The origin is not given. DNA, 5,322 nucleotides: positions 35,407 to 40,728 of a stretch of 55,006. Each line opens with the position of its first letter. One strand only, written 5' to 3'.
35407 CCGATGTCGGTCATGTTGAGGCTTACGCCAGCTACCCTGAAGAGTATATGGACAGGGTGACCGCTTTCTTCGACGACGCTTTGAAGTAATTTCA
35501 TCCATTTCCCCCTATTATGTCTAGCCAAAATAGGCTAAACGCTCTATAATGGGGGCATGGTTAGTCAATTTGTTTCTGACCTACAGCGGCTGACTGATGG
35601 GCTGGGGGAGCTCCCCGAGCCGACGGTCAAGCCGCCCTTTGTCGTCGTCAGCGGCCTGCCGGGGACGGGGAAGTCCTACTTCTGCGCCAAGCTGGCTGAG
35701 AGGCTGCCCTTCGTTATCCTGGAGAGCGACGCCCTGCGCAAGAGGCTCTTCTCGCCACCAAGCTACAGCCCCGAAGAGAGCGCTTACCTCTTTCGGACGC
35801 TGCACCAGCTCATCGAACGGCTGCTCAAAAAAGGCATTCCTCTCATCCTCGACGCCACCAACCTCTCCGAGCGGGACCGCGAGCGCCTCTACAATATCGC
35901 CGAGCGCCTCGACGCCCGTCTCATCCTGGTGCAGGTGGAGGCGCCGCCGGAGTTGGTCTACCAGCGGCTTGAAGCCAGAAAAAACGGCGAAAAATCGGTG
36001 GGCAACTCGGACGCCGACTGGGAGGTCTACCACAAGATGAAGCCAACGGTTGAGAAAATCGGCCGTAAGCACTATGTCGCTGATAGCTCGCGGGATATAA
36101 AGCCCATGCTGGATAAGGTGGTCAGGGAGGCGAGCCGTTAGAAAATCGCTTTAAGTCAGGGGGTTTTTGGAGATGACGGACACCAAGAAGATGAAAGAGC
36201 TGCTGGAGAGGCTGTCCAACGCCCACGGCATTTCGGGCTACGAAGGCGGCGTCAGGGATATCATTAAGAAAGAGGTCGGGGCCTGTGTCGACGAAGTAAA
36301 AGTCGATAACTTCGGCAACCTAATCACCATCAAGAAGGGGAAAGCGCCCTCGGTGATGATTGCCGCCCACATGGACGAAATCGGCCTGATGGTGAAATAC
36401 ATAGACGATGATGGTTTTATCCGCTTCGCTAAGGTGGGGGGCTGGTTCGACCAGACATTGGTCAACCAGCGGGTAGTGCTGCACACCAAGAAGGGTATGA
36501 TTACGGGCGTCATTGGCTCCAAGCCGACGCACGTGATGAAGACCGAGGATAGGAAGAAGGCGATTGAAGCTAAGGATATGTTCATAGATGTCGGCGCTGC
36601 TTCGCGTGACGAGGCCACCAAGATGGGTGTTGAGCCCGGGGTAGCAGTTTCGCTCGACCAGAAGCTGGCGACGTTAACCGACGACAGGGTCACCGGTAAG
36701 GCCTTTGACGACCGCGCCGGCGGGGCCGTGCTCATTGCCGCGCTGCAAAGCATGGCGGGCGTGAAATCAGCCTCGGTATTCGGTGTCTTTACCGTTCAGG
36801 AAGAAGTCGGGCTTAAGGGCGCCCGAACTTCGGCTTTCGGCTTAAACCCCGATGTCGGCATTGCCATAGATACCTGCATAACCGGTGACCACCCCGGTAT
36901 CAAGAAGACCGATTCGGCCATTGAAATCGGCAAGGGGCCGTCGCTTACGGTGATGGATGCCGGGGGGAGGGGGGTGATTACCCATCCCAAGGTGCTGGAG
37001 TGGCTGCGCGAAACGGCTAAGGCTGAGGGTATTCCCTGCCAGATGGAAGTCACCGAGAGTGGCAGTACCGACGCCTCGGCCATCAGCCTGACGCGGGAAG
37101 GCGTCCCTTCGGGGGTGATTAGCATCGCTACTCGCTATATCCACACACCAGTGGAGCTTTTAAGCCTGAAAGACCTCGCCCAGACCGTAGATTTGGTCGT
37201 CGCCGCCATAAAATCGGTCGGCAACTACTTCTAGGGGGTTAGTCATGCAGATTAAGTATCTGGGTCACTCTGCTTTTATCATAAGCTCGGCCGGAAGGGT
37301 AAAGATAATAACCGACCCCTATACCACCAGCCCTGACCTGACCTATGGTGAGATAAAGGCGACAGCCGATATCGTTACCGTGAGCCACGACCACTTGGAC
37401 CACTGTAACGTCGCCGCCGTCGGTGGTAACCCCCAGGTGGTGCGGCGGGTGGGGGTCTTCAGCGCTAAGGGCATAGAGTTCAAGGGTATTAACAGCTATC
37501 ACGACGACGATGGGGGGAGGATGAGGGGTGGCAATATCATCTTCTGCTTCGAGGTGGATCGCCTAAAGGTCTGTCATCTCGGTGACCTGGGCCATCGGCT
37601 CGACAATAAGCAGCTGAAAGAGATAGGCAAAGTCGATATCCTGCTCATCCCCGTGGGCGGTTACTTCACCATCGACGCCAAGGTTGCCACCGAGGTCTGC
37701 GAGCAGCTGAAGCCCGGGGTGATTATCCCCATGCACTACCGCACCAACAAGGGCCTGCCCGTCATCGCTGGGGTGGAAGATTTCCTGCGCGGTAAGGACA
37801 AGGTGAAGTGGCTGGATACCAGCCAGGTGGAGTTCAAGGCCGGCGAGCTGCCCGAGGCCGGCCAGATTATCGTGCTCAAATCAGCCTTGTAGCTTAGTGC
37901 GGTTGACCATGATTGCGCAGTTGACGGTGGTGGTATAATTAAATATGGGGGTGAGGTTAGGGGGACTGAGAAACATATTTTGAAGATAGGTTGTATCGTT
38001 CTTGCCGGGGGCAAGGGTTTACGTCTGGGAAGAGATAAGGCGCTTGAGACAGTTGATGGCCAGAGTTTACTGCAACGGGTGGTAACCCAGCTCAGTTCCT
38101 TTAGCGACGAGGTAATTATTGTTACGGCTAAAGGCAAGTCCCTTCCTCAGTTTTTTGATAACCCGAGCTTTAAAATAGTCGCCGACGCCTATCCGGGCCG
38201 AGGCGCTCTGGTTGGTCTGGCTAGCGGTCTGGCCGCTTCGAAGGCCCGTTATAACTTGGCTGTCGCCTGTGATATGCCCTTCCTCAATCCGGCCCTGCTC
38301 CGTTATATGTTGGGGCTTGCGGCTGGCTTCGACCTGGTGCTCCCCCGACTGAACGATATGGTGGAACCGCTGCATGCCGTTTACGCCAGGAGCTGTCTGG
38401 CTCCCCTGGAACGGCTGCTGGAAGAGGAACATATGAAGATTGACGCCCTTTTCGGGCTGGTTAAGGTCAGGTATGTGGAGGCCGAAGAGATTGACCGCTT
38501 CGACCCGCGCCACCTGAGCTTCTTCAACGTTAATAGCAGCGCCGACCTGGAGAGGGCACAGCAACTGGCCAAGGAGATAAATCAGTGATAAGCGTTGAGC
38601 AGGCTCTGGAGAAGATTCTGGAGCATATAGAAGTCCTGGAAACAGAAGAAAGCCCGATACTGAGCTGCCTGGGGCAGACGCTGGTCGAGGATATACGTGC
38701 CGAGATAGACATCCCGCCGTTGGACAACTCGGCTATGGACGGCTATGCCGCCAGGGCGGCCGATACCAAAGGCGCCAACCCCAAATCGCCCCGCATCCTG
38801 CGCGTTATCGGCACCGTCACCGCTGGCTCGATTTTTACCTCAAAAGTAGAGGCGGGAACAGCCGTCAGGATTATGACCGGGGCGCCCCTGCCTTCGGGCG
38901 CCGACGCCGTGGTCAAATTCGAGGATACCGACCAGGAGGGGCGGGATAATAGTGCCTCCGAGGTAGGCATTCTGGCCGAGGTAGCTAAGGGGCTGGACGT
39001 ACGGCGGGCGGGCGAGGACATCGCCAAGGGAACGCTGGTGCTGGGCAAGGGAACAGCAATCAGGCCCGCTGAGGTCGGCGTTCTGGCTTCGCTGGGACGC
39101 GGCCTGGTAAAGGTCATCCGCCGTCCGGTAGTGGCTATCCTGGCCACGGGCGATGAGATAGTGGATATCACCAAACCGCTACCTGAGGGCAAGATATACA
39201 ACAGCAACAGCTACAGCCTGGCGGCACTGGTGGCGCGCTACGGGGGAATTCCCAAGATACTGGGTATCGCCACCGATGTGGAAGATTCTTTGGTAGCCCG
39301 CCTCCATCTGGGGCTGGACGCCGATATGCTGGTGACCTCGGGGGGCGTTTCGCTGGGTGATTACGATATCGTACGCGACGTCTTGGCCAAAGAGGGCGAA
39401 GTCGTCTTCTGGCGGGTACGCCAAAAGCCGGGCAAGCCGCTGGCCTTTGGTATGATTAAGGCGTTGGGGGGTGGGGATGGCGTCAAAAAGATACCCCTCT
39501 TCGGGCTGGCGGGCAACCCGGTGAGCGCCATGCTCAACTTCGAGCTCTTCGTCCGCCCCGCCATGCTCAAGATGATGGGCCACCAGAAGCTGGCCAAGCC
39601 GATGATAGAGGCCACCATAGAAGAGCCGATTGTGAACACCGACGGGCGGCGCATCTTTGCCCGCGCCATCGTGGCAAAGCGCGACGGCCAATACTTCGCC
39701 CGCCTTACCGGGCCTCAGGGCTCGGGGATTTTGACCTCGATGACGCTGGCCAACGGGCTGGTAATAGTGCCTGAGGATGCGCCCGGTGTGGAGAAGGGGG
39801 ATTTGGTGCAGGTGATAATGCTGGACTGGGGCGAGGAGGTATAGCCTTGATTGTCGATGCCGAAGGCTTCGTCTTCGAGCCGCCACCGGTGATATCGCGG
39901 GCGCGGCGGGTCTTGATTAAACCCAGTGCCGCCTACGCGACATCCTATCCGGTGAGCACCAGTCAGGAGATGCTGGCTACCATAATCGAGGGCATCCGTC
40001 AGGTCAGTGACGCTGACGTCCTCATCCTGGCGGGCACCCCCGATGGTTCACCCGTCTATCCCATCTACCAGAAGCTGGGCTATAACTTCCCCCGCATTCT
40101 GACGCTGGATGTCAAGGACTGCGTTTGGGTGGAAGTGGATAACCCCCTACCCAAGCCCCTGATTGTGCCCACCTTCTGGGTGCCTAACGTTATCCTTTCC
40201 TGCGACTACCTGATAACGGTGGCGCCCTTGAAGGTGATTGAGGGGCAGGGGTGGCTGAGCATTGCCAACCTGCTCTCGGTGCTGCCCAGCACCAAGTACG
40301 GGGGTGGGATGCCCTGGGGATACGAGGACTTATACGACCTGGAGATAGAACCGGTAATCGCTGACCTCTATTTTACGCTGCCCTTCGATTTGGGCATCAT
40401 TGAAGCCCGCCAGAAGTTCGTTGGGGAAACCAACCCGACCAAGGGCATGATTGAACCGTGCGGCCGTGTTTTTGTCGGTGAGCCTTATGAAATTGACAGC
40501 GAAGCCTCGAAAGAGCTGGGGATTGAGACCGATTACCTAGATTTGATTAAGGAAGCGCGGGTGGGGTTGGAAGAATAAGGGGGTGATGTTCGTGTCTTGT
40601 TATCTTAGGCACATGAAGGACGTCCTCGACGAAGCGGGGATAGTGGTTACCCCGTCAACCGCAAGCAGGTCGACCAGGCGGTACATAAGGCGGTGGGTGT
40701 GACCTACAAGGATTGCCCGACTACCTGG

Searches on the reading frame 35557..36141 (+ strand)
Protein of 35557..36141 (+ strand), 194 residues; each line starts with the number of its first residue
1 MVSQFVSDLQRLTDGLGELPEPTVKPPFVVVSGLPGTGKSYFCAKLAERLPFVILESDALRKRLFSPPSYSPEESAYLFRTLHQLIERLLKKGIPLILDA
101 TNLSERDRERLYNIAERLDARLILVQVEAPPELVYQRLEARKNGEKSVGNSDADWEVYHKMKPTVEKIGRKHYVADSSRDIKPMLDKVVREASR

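Call 39: search_protein_families(library=pfam, proteins=[window:35557-36141:+], max_evalue=0.00001)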
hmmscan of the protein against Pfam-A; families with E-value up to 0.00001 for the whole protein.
window:35557-36141:+ (194 aa): 5 families
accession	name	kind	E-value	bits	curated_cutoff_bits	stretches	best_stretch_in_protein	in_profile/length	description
PF13671.12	AAA_33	-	7.3e-28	98.1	27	1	29-163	2-138/143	AAA domain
PF08433.16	KTI12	-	2.5e-10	40.8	22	1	27-146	2-124/271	Chromatin associated protein KTI12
PF13238.12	AAA_18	-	1.8e-09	38.6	29.4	1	29-152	1-123/128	AAA domain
PF13207.12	AAA_17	-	1.9e-06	28.6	27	0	33-144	2-125/136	AAA domain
PF13191.12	AAA_16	-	3.5e-06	28.1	32.6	0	9-50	9-48/167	AAA ATPase domain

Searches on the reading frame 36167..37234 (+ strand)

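Call 39: search_protein_families(library=pfam, proteins=[window:36167-37234:+], max_evalue=0.00001)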
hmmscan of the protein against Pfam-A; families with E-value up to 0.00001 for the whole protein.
window:36167-37234:+ (355 aa): 2 families
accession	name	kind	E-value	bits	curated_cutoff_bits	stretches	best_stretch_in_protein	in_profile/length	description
PF05343.19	Peptidase_M42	-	1.1e-106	356.7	23.2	1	50-343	1-292/292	M42 glutamyl aminopeptidase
PF01546.33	Peptidase_M20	-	1.6e-09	38.4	24.6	1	174-349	27-205/206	Peptidase family M20/M25/M40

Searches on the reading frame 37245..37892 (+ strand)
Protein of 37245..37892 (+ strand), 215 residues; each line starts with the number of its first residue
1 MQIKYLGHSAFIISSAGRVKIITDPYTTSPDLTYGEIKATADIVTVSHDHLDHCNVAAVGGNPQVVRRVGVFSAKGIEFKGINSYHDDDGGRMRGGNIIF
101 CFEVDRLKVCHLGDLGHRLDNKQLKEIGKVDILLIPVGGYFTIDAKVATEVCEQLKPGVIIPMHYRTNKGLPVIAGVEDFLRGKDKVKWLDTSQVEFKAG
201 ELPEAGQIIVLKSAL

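Call 39: search_protein_families(library=pfam, proteins=[window:37245-37892:+], max_evalue=0.00001)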
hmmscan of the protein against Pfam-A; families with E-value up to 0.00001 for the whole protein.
window:37245-37892:+ (215 aa): 2 families
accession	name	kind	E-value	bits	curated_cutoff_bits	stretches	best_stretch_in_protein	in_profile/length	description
PF13483.12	Lactamase_B_3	-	1.3e-55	188.2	24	1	2-164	1-160/160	Beta-lactamase superfamily domain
PF12706.13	Lactamase_B_2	-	3.3e-08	33.8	27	0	76-165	102-200/200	Beta-lactamase superfamily domain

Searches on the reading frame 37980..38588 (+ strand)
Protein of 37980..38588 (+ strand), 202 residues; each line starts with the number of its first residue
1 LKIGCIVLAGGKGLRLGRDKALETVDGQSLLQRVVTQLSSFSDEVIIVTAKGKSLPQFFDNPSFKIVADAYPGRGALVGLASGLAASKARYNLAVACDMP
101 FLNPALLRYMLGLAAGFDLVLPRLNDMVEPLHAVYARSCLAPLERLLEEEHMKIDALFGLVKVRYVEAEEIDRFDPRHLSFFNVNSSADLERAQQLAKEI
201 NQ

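Call 39: search_protein_families(library=pfam, proteins=[window:37980-38588:+], max_evalue=0.00001)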
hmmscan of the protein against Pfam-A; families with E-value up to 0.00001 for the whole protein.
window:37980-38588:+ (202 aa): 1 family
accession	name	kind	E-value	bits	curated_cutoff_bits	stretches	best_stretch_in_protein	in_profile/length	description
PF12804.13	NTP_transf_3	-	1.5e-35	123.2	27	1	5-152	1-150/160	MobA-like NTP transferase domain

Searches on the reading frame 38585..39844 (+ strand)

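Call 39: search_protein_families(library=pfam, proteins=[window:38585-39844:+], max_evalue=0.00001)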
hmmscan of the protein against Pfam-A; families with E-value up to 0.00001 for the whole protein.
window:38585-39844:+ (419 aa): 3 families
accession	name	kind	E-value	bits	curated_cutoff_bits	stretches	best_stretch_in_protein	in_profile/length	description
PF03453.22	MoeA_N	-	1.7e-50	171.3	30.8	1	2-171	1-160/160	MoeA N-terminal region (domain I and II)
PF00994.29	MoCF_biosynth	-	5.4e-29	101.2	26.6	1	184-327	1-142/144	Probable molybdopterin binding domain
PF03454.20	MoeA_C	-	9.5e-17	61.4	22.1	1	346-412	5-71/72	MoeA C-terminal region (domain IV)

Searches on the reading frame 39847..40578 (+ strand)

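Call 39: search_protein_families(library=pfam, proteins=[window:39847-40578:+], max_evalue=0.00001)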
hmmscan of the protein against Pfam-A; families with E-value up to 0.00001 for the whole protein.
window:39847-40578:+ (243 aa): 0 families

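Call 68: search_protein_families(library=pfam, proteins=[window:39847-40578:+], max_evalue=0.001)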
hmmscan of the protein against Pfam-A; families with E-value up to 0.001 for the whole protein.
window:39847-40578:+ (243 aa): 1 family
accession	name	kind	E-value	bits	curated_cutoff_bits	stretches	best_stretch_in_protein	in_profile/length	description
PF04015.17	DUF362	-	2.9e-05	24.6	24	1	22-211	1-188/200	Domain of unknown function (DUF362)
